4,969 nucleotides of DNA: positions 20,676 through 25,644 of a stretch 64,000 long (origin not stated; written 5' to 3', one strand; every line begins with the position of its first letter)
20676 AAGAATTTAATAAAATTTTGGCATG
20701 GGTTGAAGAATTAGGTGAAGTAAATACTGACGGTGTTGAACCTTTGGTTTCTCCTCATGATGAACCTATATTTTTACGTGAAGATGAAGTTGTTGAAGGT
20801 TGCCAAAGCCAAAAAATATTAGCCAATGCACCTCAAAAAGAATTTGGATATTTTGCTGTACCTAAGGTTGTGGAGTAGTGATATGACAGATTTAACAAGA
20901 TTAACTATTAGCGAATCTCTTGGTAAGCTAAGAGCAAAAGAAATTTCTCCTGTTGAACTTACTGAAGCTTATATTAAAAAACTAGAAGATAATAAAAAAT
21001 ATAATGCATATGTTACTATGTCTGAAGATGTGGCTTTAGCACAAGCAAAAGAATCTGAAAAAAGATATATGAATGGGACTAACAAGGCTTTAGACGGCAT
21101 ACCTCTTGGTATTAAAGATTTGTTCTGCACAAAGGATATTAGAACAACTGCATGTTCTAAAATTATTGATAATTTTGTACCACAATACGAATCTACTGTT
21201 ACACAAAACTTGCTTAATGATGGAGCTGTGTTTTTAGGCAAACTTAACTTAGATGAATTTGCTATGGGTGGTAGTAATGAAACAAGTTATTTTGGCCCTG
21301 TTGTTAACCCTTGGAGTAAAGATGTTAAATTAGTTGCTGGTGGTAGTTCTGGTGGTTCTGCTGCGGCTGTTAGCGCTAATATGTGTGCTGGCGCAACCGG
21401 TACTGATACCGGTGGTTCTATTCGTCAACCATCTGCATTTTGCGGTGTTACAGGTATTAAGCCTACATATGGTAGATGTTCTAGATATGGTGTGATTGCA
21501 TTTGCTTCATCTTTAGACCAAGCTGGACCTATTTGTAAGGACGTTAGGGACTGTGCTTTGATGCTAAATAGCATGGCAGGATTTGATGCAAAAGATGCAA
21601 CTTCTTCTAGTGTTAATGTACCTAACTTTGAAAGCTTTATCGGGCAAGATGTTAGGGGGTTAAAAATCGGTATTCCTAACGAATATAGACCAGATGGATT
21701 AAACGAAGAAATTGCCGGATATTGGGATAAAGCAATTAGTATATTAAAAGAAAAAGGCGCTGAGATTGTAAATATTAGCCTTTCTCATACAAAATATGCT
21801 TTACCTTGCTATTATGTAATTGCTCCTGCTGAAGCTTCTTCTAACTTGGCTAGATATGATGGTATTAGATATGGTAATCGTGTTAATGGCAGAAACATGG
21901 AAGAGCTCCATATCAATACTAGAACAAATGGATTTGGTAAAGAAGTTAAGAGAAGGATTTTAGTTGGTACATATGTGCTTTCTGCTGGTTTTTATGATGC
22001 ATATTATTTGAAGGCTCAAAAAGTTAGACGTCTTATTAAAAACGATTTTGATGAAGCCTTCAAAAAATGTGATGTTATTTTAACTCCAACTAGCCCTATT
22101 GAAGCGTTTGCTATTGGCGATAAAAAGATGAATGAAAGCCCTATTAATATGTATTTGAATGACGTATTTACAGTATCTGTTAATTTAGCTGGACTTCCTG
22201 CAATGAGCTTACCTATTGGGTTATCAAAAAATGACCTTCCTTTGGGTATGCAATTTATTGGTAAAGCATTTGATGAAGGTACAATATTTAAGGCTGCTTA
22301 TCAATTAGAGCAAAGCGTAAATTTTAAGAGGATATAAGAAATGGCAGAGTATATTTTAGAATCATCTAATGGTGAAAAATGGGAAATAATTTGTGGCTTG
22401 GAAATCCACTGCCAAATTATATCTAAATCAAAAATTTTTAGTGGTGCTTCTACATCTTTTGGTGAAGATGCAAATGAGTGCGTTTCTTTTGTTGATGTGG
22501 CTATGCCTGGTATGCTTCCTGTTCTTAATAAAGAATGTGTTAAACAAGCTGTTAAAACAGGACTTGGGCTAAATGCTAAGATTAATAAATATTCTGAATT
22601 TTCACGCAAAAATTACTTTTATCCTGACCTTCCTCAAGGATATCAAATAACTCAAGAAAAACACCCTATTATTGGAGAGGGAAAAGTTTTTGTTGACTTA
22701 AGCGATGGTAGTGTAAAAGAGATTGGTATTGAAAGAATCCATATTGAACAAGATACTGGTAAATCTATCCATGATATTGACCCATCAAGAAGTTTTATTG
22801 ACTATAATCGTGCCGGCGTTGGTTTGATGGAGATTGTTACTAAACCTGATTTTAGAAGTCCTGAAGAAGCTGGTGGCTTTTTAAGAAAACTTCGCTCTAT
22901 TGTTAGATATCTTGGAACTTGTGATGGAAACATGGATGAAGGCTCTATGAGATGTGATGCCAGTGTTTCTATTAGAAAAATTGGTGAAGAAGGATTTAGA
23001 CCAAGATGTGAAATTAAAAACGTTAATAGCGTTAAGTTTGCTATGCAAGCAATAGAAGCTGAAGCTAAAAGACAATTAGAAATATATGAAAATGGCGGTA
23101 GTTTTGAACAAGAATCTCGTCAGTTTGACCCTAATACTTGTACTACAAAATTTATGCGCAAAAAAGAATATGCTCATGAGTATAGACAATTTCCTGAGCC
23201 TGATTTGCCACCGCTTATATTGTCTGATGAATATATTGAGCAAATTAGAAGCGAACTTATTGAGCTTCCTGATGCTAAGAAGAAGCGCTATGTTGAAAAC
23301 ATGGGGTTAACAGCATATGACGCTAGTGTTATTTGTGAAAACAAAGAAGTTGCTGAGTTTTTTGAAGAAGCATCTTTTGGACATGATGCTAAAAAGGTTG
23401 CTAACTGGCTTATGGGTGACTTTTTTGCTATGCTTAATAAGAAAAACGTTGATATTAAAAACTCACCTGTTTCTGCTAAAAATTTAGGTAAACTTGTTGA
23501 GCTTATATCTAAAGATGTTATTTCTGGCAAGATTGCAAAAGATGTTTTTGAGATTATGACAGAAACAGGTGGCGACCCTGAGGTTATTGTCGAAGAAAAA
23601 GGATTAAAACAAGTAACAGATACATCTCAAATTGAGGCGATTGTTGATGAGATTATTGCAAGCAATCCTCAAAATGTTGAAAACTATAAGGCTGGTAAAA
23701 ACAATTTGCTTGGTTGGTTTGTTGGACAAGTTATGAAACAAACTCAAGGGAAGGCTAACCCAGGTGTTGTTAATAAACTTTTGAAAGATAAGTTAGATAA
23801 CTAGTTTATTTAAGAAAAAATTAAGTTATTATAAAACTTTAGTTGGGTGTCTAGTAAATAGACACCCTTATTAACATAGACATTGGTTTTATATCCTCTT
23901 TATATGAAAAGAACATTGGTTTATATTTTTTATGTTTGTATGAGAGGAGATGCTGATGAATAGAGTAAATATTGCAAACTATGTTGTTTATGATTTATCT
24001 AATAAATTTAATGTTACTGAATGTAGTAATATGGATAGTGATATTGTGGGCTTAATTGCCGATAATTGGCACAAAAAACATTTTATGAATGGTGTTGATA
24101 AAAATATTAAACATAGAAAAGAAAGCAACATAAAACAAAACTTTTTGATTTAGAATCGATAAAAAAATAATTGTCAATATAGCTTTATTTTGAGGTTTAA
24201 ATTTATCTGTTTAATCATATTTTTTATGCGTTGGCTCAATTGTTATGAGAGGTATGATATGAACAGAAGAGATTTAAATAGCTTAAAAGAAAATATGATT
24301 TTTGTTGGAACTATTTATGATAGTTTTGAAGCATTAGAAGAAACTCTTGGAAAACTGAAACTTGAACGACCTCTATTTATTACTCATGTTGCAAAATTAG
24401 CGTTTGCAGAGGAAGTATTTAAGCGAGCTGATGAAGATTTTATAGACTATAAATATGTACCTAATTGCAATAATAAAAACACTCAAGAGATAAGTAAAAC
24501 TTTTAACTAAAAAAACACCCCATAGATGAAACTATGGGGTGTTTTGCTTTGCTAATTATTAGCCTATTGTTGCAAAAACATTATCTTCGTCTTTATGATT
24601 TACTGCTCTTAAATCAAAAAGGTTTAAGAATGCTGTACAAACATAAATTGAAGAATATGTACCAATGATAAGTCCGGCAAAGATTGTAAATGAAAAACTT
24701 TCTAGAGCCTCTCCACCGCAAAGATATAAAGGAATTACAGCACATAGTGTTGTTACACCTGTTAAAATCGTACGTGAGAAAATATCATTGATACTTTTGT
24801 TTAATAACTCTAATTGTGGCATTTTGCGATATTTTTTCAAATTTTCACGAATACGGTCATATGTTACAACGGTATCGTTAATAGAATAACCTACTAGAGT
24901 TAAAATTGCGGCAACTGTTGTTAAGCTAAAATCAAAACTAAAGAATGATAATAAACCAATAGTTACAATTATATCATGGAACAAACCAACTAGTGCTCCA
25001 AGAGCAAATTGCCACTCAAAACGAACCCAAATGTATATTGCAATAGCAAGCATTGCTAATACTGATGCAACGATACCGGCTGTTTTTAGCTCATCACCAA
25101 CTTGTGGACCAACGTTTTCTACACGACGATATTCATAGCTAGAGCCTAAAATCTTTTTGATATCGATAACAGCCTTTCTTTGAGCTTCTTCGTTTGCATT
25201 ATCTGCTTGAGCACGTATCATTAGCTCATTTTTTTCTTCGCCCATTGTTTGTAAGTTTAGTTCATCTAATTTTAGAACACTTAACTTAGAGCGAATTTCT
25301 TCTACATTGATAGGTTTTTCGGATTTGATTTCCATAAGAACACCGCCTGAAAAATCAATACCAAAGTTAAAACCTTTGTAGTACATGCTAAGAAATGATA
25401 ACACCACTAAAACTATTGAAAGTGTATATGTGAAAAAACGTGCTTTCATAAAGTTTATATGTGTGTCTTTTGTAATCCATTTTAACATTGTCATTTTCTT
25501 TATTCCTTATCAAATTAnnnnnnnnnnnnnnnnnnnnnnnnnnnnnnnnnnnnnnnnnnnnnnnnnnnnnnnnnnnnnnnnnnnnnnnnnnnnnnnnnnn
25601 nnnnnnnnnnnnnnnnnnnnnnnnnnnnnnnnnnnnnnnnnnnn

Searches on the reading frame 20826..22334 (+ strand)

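Call 64: search_protein_families(library=pfam, proteins=[window:20826-22334:+], max_evalue=0.00001)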
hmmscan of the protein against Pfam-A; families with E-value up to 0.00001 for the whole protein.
window:20826-22334:+ (503 aa): 1 family
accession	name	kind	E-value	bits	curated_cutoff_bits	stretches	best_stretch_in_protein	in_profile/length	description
PF01425.27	Amidase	-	2.2e-147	492.1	27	1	44-487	1-444/445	Amidase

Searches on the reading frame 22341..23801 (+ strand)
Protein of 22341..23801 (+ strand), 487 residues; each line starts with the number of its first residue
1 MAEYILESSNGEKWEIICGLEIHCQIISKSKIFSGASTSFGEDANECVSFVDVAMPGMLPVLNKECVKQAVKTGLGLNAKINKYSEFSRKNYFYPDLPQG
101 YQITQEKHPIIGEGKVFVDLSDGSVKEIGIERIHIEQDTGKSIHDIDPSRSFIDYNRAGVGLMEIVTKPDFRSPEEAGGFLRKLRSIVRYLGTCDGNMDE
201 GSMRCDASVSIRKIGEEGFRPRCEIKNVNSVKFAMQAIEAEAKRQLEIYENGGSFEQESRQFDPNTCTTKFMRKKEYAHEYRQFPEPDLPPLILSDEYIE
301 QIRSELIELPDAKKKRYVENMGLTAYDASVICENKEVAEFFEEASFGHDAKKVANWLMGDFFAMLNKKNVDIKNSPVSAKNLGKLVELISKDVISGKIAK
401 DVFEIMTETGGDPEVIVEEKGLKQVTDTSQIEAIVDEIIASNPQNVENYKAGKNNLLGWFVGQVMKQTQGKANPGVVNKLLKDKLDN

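Call 64: search_protein_families(library=pfam, proteins=[window:22341-23801:+], max_evalue=0.00001)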
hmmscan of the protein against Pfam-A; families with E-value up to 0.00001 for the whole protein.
window:22341-23801:+ (487 aa): 2 families
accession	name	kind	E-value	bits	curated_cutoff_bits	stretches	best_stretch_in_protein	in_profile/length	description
PF02934.20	GatB_N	-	9.1e-112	373.2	23.4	1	17-300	2-277/277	GatB/GatE catalytic domain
PF02637.23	GatB_Yqey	-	1.5e-55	187.5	27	1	340-485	2-148/148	GatB domain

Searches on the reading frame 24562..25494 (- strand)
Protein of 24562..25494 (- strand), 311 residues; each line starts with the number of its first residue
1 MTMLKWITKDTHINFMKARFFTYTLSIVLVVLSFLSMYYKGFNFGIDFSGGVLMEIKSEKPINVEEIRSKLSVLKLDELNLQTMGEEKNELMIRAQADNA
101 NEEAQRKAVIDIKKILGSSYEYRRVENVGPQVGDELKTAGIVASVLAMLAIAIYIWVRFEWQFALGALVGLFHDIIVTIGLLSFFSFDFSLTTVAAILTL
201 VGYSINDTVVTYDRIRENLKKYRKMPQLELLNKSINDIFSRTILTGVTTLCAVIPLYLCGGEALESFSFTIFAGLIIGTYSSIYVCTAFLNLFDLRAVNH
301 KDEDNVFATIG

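Call 64: search_protein_families(library=pfam, proteins=[window:24562-25494:-], max_evalue=0.00001)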
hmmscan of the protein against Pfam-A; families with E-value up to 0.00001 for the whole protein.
window:24562-25494:- (311 aa): 3 families
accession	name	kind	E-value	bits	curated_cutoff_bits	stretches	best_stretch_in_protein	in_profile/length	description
PF02355.23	SecD_SecF_C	-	2.8e-64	216.5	20.5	1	114-292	7-185/189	Protein export membrane protein SecD/SecF, C-terminal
PF07549.19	Sec_GG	-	1.3e-07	31.4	20.3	1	40-61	6-27/28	SecD/SecF GG Motif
PF00873.25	ACR_tran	-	8.3e-07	27.5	28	1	83-286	274-482/1021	AcrB/AcrD/AcrF family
